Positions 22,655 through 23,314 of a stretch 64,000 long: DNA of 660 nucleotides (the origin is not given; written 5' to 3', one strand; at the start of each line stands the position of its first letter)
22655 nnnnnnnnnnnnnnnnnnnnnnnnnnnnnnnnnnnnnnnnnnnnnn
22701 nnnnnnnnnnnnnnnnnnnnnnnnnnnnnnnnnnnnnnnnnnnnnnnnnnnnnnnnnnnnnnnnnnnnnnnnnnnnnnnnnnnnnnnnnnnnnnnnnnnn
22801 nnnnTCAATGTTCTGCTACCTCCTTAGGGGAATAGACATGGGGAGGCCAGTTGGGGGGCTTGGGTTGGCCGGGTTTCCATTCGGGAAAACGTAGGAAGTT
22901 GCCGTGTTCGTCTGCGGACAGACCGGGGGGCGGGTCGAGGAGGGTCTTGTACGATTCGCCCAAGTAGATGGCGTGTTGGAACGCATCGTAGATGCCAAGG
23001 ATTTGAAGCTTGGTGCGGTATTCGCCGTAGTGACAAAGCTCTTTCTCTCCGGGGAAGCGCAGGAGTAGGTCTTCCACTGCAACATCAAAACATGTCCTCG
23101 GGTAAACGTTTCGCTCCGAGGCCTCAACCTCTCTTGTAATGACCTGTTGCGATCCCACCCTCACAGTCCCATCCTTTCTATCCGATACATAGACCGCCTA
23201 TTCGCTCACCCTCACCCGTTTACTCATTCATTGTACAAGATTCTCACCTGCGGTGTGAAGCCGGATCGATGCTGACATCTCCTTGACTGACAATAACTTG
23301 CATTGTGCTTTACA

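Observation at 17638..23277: Same promoter plus 119-aa leader ORF duplicated in front of two unrelated cargo genes: candidate modular defence/accessory system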

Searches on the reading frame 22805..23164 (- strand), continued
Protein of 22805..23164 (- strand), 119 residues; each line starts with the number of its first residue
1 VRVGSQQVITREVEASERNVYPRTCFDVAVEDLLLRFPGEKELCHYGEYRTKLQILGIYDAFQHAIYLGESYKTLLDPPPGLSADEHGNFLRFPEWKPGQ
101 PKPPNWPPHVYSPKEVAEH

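Call 98: search_protein_families(library=padloc, max_evalue=0.00001, proteins=[L110:1316-4564:+, L001:3284-4255:+, L001:1054-1842:+, L001:1833-2267:+, L107:10142-10858:+, L120:672-1679:+, L120:1682-4315:+])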
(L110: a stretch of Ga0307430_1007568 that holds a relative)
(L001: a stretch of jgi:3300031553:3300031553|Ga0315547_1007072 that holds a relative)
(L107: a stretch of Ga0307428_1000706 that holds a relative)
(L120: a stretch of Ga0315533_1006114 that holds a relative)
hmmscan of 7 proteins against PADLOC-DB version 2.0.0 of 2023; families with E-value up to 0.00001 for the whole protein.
L110:1316-4564:+ (1082 aa): 36 families (the best 25 are shown)
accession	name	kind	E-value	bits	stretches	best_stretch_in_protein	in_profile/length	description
PDLC01075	C3a139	-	3.6e-57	192.4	1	140-826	100-774/948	HKD+Snf2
PDLC02621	DrmD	-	2.2e-40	136.8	1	455-826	327-675/1040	DrmD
PDLC02623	DrmD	-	5.5e-32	108.5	1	732-827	576-669/1040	DrmD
PDLC02619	DrmD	-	8.7e-30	101.5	2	629-796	368-549/872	DrmD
PDLC02193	PLD_Helicase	-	2.2e-27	93.6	1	623-798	640-816/905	-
PDLC00659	HmaA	-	2.7e-25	86.4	1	540-783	364-614/1176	SNF2 helicase / DEAD-box helicase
PDLC02500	BrxHI|BrxHII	-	6.1e-24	82.6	1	528-819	353-610/933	BrxHI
PDLC02840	DpdE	-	6e-21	72.5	2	667-837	558-711/1091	DpdE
PDLC02620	DrmD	-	6.9e-19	65.3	1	668-824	483-619/1060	DrmD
PDLC02632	DrmD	-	2.2e-18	64.1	1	542-798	392-643/662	DrmD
PDLC02504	BrxHI|BrxHII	-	1.2e-17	61.2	1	528-841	353-640/971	BrxHII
PDLC02572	DrmA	-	1.5e-17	60.8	1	546-802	394-644/1043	DrmA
PDLC02843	DpdE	-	6e-17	58.8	2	289-398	179-301/1091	DpdE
PDLC04556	PDC-M27C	-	2.8e-16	57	1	737-780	757-801/892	-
PDLC02853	DpdE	-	3.9e-15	52.9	1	736-816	554-635/985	DpdE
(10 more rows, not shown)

L001:3284-4255:+ (323 aa): 0 families

L001:1054-1842:+ (262 aa): 0 families

L001:1833-2267:+ (144 aa): 0 families

L107:10142-10858:+ (238 aa): 0 families

L120:672-1679:+ (335 aa): 0 families

L120:1682-4315:+ (877 aa): 15 families
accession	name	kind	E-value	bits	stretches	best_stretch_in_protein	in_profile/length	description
PDLC04891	PDC-S06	-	1.6e-226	752.7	1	11-876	1-857/858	-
PDLC04893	PDC-S06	-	1.7e-188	626.9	1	13-875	4-859/862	-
PDLC04888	PDC-S06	-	8.2e-83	277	1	23-866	19-843/851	-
PDLC04892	PDC-S06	-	2e-69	232.8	1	78-707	60-678/843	-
PDLC04886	PDC-S06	-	1.4e-14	51.9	1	377-726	250-597/727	-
PDLC04135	mad3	-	3.8e-14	51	1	101-708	13-328/374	mads_3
PDLC02980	AriA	-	1.5e-12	46.1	1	637-707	234-303/304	-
PDLC04887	PDC-S06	-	3.5e-12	43.7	1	394-728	296-644/790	-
PDLC04894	PDC-S06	-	1.6e-11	41.5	1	394-715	268-582/740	-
PDLC04895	PDC-S06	-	2.7e-11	40.7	1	634-733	555-658/784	-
PDLC03859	LmuB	-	7.8e-10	36.6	1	307-704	249-586/611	-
PDLC04897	PDC-S06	-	4.3e-09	33.5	1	505-728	398-607/727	-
PDLC04898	PDC-S06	-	9.7e-08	28.8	0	623-707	514-611/752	-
PDLC04890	PDC-S06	-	1.1e-07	28.9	0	636-729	492-601/732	-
PDLC04889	PDC-S06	-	1.3e-07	28.5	0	639-716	416-495/693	-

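Call 103: predict_structure(alignment_id=A1)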
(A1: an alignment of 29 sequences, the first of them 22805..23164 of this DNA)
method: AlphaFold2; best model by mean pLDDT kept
length: 119 residues; sequences in the alignment: 29
mean_pLDDT: 61.3   pTM: 0.31
mean pLDDT of the five models: 61.3, 57.4, 56.4, 54.0, 51.9
residues with pLDDT >= 90: 0; 70-90: 35; 50-70: 60; < 50: 24
segments of 3 or more residues with pLDDT < 50: 1-21
pLDDT, mean of each block of 10 residues (from residue 1): 41 43 60 63 52 73 79 59 58 70 76 62
secondary structure, 60 per line:
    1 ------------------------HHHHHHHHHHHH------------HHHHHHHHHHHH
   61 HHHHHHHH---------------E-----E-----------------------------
elements in order: H25-36 H49-68

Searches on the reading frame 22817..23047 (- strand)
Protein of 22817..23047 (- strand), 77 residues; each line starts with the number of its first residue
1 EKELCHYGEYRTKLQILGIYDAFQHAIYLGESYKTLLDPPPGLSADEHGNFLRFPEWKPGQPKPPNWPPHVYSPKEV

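Call 29: find_related_loci(query=A2, collection=genome_contigs, flank=10000)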
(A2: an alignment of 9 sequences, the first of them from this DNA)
Query A2 (77 aa) in genome_contigs; peptide patterns used: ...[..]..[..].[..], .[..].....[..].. (x = any residue, [..] = any of these).
190 stretches matched a pattern; 153 encode a relative of the query (tblastn E <= 1e-3); the best 80 are kept; 80 distinct loci.
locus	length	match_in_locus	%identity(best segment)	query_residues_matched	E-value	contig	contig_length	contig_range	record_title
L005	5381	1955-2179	56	1-75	3e-25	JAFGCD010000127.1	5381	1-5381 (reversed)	MAG: Sedimentisphaerales bacterium isolate Zod_Metabat.1083 k87_13595981, whole genome shotgun sequence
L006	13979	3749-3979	57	1-77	5e-25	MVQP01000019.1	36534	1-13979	MAG: Syntrophorhabdus sp. PtaB.Bin047 A4E60_contig000019, whole genome shotgun sequence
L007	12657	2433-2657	56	1-75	1e-20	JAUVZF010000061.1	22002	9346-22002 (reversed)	MAG: Planctomycetota bacterium isolate CSMAG_1261 CSMAG_1261_k141_579399_length_22002_cov_12.9758, whole genome shotgun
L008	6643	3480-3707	55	1-76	3e-20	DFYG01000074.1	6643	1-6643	MAG TPA_asm: Synergistaceae bacterium UBA4088 UBA4088_contig_78295, whole genome shotgun sequence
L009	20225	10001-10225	55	3-77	3e-20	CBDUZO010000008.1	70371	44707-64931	MAG TPA_asm: uncultured Phycisphaerales bacterium isolate SRR22302362_binner23_Refined_17 genome assembly, contig: ERZ25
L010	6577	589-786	48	6-76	2e-18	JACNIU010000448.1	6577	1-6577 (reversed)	MAG: Desulfobacterales bacterium isolate NIOZ-UU19 NIOZ-UU_NODE_14685_length_6577_cov_9.40846, whole genome shotgun sequ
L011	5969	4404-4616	45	1-76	8e-18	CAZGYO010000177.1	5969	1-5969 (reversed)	MAG TPA_asm: uncultured Victivallales bacterium isolate SRP141376_co4_271 genome assembly, contig: NODE_21518_length_596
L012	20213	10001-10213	45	1-77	1e-17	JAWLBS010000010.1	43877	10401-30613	MAG: Phycisphaerae bacterium isolate 15dZY3.bin.115 NODE_1218_length_43877_cov_6.657796, whole genome shotgun sequence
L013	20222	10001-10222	50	3-76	7e-17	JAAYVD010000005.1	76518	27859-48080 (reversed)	MAG: Candidatus Riflebacteria bacterium isolate AS27yjCOA_28 6856_AS27, whole genome shotgun sequence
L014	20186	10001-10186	49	8-75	1e-16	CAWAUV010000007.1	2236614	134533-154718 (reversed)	MAG: uncultured Planctomycetaceae bacterium isolate MFD09495.bin.2.17 genome assembly, contig: contig_477, whole genome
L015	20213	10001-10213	46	1-76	5e-16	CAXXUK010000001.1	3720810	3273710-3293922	MAG: uncultured Desulfarculus sp. isolate 3a7ab5cd-f803-44bf-9707-e1e124c3bf9f genome assembly, contig: contig_1, whole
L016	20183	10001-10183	48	1-73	4e-16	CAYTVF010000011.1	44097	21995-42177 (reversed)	MAG TPA_asm: uncultured Desulfopila sp. isolate SRP011637_co1_26 genome assembly, contig: NODE_153_length_44097_cov_20.9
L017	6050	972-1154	51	8-75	7e-16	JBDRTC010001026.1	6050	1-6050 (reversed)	MAG: Planctomycetota bacterium isolate MEGAHIT-group-3.47 k141_198049, whole genome shotgun sequence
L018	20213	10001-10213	45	1-76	3e-15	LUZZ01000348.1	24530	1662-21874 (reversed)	MAG: Syntrophobacterales bacterium Delta_01 Delta_01_contig_30544, whole genome shotgun sequence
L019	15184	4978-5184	43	3-76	6e-15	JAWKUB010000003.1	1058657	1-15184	MAG: Planctomycetaceae bacterium isolate ABC1.128 ABC1.128.fa-3, whole genome shotgun sequence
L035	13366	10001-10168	48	7-68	1e-12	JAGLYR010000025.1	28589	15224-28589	MAG: Candidatus Eisenbacteria bacterium isolate RS_13_32 ZL320.bin.32.fa_25, whole genome shotgun sequence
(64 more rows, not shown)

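Call 98: search_protein_families(library=padloc, max_evalue=0.00001, proteins=[L035:2384-5323:+, L035:10258-11805:+])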
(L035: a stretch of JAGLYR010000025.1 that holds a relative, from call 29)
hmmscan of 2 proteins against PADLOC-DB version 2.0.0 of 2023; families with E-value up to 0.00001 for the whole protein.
L035:2384-5323:+ (979 aa): 34 families (the best 25 are shown)
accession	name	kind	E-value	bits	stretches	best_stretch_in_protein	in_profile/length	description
PDLC02853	DpdE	-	3.1e-265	880.7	1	35-972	4-972/985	DpdE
PDLC02621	DrmD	-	1.4e-83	279.7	1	118-750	115-767/1040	DrmD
PDLC02500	BrxHI|BrxHII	-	1.9e-60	203.4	1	127-672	89-633/933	BrxHI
PDLC00659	HmaA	-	8.4e-58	194.1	2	102-489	78-462/1176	SNF2 helicase / DEAD-box helicase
PDLC02572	DrmA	-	1.9e-56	189.6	1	82-649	65-665/1043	DrmA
PDLC02504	BrxHI|BrxHII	-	4.7e-54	181.7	1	104-816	85-778/971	BrxHII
PDLC02632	DrmD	-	2.1e-50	169.9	1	117-619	112-633/662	DrmD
PDLC02633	DrmD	-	1.1e-45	153.9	1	119-622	116-640/839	DrmD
PDLC02623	DrmD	-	3.7e-44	148.8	2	130-316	103-298/1040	DrmD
PDLC02840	DpdE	-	1.3e-39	134.3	2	130-321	161-326/1091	DpdE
PDLC02843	DpdE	-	5.6e-39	131.8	2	113-337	143-337/1091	DpdE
PDLC02620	DrmD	-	3.5e-37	125.9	2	127-388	98-352/1060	DrmD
PDLC02634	DrmD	-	1.7e-35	120.1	2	121-317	86-276/900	DrmD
PDLC02619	DrmD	-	3.4e-34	116.1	2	117-266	21-168/872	DrmD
PDLC02624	DrmD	-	6.9e-32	108.7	1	167-650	3-511/652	DrmD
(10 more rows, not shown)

L035:10258-11805:+ (515 aa): 0 families
